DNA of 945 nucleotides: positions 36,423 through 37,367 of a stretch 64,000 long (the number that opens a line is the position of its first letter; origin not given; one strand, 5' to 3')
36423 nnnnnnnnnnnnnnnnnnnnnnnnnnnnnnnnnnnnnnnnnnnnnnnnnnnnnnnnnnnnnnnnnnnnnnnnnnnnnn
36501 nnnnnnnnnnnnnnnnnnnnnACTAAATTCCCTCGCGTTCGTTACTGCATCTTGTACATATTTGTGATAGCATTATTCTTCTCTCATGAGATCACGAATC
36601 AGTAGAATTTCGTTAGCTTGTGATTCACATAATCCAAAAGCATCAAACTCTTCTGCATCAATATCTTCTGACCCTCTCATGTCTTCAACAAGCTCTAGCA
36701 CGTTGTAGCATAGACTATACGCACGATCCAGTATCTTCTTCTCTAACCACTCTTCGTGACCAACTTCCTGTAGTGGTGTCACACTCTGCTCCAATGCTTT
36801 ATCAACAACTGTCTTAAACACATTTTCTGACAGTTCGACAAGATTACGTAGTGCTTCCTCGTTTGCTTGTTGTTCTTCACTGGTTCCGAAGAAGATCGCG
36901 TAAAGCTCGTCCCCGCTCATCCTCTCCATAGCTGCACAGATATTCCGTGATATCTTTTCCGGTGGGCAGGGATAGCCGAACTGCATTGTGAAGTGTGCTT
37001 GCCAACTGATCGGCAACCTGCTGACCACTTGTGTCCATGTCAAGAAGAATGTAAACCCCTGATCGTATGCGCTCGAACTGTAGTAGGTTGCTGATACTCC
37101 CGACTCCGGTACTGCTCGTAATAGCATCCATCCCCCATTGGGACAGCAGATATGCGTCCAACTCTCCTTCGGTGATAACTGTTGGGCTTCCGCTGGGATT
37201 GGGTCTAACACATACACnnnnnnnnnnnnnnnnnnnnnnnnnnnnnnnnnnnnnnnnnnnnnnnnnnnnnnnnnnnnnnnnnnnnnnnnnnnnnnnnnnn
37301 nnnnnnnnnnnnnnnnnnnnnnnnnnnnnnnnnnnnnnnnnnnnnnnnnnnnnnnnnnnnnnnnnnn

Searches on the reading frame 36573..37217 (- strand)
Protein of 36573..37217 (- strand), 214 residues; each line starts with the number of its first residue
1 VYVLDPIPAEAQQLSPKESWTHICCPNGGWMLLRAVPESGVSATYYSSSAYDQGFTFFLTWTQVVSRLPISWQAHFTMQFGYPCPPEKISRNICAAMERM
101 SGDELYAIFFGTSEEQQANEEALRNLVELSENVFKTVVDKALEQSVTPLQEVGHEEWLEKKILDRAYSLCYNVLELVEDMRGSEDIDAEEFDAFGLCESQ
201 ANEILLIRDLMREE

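Call 73: search_protein_families(library=pfam, proteins=[window:36573-37217:-], max_evalue=0.01)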
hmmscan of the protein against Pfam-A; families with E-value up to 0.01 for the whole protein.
window:36573-37217:- (214 aa): 0 families

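Call 75: search_protein_families(library=phrogs, proteins=[window:36573-37217:-], max_evalue=0.01)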
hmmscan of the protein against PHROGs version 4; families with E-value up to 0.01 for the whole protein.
window:36573-37217:- (214 aa): 0 families

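Call 97: search_protein_families(library=pfam, proteins=[window:36573-37217:-], max_evalue=10)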
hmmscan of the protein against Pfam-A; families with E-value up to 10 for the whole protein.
window:36573-37217:- (214 aa): 1 family
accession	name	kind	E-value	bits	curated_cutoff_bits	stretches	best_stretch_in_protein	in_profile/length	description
PF01154.23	HMG_CoA_synt_N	-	0.23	11.8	25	1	133-201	56-121/174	Hydroxymethylglutaryl-coenzyme A synthase N terminal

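Call 98: search_solved_structures(query=window:36573-37217:-, max_evalue=10)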
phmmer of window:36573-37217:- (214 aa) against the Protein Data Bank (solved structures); distinct sequences matched with E-value up to 10: 0.
